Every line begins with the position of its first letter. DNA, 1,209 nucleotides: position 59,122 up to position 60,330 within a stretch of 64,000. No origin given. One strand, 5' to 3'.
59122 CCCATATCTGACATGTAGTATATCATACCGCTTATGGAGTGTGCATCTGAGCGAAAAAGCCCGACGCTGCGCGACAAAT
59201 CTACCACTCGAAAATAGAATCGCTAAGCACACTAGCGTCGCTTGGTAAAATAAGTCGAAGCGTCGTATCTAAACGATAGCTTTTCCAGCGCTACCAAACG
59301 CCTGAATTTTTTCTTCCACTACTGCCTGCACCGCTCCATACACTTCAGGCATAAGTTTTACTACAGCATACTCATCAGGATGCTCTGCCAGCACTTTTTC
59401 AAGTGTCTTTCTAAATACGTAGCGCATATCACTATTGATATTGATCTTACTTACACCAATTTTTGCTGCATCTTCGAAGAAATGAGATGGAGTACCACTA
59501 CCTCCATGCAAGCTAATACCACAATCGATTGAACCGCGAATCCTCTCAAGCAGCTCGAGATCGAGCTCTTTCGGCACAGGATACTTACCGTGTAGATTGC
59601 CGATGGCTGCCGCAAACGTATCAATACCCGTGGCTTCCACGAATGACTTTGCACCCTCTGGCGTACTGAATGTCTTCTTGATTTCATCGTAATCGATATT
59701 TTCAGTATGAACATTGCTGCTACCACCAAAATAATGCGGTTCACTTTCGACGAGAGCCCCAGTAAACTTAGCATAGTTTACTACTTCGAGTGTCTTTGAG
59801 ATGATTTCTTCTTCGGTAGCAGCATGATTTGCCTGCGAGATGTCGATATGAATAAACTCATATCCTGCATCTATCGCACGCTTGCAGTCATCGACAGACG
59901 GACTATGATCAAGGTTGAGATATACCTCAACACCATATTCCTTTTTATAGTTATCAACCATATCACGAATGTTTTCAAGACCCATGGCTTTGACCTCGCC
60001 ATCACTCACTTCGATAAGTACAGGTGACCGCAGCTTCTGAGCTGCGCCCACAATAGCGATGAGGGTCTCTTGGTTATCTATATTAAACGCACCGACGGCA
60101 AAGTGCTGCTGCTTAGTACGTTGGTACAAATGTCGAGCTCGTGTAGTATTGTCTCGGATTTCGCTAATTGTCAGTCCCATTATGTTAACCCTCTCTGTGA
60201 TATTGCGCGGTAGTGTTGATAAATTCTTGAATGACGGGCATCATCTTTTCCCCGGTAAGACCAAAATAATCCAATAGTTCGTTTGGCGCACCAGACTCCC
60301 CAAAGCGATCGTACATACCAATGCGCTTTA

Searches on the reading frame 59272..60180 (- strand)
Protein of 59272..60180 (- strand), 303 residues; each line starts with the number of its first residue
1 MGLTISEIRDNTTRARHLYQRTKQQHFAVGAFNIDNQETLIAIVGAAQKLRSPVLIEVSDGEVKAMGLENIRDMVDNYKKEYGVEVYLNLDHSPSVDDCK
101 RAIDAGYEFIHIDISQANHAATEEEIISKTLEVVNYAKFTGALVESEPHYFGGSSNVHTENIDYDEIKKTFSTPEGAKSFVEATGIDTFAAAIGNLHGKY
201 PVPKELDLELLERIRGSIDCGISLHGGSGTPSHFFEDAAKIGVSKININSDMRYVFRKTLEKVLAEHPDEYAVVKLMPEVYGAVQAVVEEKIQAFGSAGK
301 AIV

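Call 19: search_protein_families(library=pfam, proteins=[window:59272-60180:-], max_evalue=0.001)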
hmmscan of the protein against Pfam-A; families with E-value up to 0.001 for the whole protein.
window:59272-60180:- (303 aa): 1 family
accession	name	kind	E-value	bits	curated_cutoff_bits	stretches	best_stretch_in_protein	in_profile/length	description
PF01116.26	F_bP_aldolase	-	9.2e-68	229.2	25.5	1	15-300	3-277/277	Fructose-bisphosphate aldolase class-II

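Call 20: search_protein_families(library=ncbifam, proteins=[window:59272-60180:-], max_evalue=0.001)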
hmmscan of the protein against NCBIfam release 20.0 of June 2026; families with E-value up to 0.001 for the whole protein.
window:59272-60180:- (303 aa): 20 families
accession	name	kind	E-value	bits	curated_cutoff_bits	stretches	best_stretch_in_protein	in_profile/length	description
TIGR01859.1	fruc_bis_ald_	equivalog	2.1e-66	224.5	343.05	1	15-301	4-282/282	class II fructose-1,6-bisphosphate aldolase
TIGR00167.1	cbbA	subfamily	9.7e-62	208.9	215.6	1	15-301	6-290/290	ketose-bisphosphate aldolase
NF009497.0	PRK12857.1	equivalog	6.1e-60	202.8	423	1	16-301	7-284/284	class II fructose-1,6-bisphosphate aldolase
NF006626.0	PRK09195.1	subfamily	1.3e-58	198.4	384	1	15-301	6-284/284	tagatose-bisphosphate aldolase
NF009374.0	PRK12737.1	subfamily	2.2e-55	187.7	383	1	15-300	6-283/284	tagatose-bisphosphate aldolase subunit GatY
NF006042.0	PRK08185.1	subfamily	2.6e-55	187.8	405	1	16-301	6-284/287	hypothetical protein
TIGR01858.1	tag_bisphos_ald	equivalog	1.6e-53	181.7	443.55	1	15-301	4-282/282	tagatose bisphosphate family class II aldolase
NF005943.0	PRK07998.1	equivalog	1.3e-49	169.2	364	1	15-297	6-277/283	class II aldolase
NF005284.0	PRK06801.1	equivalog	1.1e-48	166.1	406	1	20-301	11-286/286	ketose 1,6-bisphosphate aldolase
NF005823.0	PRK07709.1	equivalog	4.1e-47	161.3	545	1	18-301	9-285/285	class II fructose-bisphosphate aldolase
NF006376.0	PRK08610.1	equivalog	1.9e-45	155.8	527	1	18-301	9-285/286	class II fructose-bisphosphate aldolase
NF009375.0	PRK12738.1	equivalog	2.8e-44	151.4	542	1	15-300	6-283/286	tagatose-bisphosphate aldolase subunit KbaY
NF005288.0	PRK06806.1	equivalog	2.5e-41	141.7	396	1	16-300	7-280/281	class II fructose-bisphosphate aldolase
NF004493.0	PRK05835.1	equivalog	3.7e-40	138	558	2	17-231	7-216/307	class II fructose-bisphosphate aldolase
NF005590.0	PRK07315.1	equivalog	3.4e-38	131.6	443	1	15-301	6-293/293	class II fructose-bisphosphate aldolase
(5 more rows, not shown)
